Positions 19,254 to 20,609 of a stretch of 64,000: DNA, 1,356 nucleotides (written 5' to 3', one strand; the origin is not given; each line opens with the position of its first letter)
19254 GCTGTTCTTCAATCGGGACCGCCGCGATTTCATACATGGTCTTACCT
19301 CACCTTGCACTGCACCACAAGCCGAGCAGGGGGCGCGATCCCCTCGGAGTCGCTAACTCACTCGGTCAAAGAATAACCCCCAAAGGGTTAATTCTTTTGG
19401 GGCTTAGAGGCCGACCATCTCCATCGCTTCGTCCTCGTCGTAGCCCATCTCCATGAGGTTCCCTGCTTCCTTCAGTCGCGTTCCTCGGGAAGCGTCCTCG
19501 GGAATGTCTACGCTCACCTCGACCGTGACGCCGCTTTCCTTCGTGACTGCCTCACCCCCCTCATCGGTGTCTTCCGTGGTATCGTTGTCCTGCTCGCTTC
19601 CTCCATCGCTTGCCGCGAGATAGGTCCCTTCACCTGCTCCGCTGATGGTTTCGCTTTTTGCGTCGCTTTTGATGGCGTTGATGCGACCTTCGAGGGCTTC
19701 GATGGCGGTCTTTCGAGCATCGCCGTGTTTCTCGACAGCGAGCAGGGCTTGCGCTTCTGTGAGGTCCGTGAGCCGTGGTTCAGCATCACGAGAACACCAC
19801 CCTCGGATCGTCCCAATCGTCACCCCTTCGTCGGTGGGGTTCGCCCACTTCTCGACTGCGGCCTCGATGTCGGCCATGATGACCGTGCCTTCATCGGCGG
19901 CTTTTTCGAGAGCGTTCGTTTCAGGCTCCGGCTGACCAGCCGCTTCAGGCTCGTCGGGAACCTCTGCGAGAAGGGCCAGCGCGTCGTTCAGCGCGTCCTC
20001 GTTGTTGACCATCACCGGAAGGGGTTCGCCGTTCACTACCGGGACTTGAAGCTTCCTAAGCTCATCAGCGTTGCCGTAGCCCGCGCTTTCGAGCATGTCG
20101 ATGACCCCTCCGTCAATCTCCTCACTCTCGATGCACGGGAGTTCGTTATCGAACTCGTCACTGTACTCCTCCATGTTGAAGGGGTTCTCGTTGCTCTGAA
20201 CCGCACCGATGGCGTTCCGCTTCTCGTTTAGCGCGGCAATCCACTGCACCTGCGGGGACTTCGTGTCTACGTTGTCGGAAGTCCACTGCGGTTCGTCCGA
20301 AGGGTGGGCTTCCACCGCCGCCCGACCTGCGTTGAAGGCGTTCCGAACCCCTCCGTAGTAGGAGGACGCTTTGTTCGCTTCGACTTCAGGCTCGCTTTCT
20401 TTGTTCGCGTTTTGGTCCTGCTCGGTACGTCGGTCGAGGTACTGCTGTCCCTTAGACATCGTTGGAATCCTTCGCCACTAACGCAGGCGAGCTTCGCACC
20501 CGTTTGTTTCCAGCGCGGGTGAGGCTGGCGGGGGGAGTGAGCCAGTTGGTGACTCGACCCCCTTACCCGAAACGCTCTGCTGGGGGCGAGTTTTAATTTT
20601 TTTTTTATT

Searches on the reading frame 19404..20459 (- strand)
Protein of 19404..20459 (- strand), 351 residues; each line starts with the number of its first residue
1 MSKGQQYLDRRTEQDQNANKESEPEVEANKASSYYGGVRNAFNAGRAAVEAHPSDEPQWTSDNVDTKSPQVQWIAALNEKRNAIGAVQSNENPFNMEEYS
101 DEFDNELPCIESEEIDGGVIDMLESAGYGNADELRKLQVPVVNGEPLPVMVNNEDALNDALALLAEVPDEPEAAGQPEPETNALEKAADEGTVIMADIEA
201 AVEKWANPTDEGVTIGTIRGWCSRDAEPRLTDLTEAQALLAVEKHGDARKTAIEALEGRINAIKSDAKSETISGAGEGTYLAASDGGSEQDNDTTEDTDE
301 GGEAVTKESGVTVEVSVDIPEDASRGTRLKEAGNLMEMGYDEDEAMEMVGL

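Call 20: search_dna_similar(query=window:19404-20459:-, collection=phages, mode=protein, max_rows=60)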
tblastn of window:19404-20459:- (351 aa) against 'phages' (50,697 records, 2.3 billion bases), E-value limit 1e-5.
Records with a match: 8; places in all: 8; records where one place covers at least 80% of the query: 6.
Best place of each record, by identity: <60% 8.
By first word of the organism name: Halorubrum 6; Haloarcula 2.
By host as written in the record: Halorubrum sp. B2-2 2; Halorubrum sp. 2; Haloarcula californiae 2; Halorubrum sodomense 2.
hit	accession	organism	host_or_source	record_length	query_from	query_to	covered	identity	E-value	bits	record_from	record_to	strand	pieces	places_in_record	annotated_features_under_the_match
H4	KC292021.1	Halorubrum tailed phage 7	Halorubrum sp. B2-2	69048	24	351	93%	34.6%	2e-29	125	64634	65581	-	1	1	104: hypothetical protein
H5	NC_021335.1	Halorubrum tailed phage 7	Halorubrum sp. B2-2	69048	24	351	93%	34.6%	2e-29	125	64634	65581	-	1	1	104: hypothetical protein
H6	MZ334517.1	Halorubrum virus HRTV-2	Halorubrum sp.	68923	24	351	93%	34.3%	2e-30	128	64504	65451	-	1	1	hypothetical protein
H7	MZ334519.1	Haloarcula virus HCTV-6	Haloarcula californiae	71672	24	351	93%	32.6%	8e-26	114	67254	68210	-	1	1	hypothetical protein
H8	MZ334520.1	Haloarcula virus HCTV-15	Haloarcula californiae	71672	24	351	93%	32.6%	8e-26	114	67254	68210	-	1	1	hypothetical protein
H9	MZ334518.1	Halorubrum virus HRTV-11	Halorubrum sp.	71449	24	351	93%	32.2%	4e-18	92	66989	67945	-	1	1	hypothetical protein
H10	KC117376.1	Halorubrum sodomense tailed virus 2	Halorubrum sodomense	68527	24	263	68%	37.6%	8e-28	120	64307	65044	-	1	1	102: hypothetical protein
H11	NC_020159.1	Halorubrum sodomense tailed virus 2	Halorubrum sodomense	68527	24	263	68%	37.6%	8e-28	120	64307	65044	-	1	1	102: hypothetical protein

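Call 28: find_related_loci(query=window:19404-20459:-, collection=viral_contigs, flank=6000)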
Query window:19404-20459:- (351 aa) in viral_contigs; peptide patterns used: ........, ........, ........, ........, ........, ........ (x = any residue, [..] = any of these).
9 stretches matched a pattern, but none encodes a relative of the query by tblastn (E <= 1e-3).

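Call 75: search_protein_families(library=pfam, proteins=[window:19404-20459:-], max_evalue=0.01)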
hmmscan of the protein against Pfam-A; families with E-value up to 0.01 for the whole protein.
window:19404-20459:- (351 aa): 0 families

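Call 95: search_protein_families(library=phrogs, proteins=[window:19404-20459:-], max_evalue=0.01)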
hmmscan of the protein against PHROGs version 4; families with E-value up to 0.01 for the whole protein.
window:19404-20459:- (351 aa): 2 families
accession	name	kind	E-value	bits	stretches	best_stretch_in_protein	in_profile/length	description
phrog_32210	-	unknown function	1e-39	137.7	1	18-351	28-352/352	-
phrog_29632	-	unknown function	0.0067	16.6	1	186-278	158-248/318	-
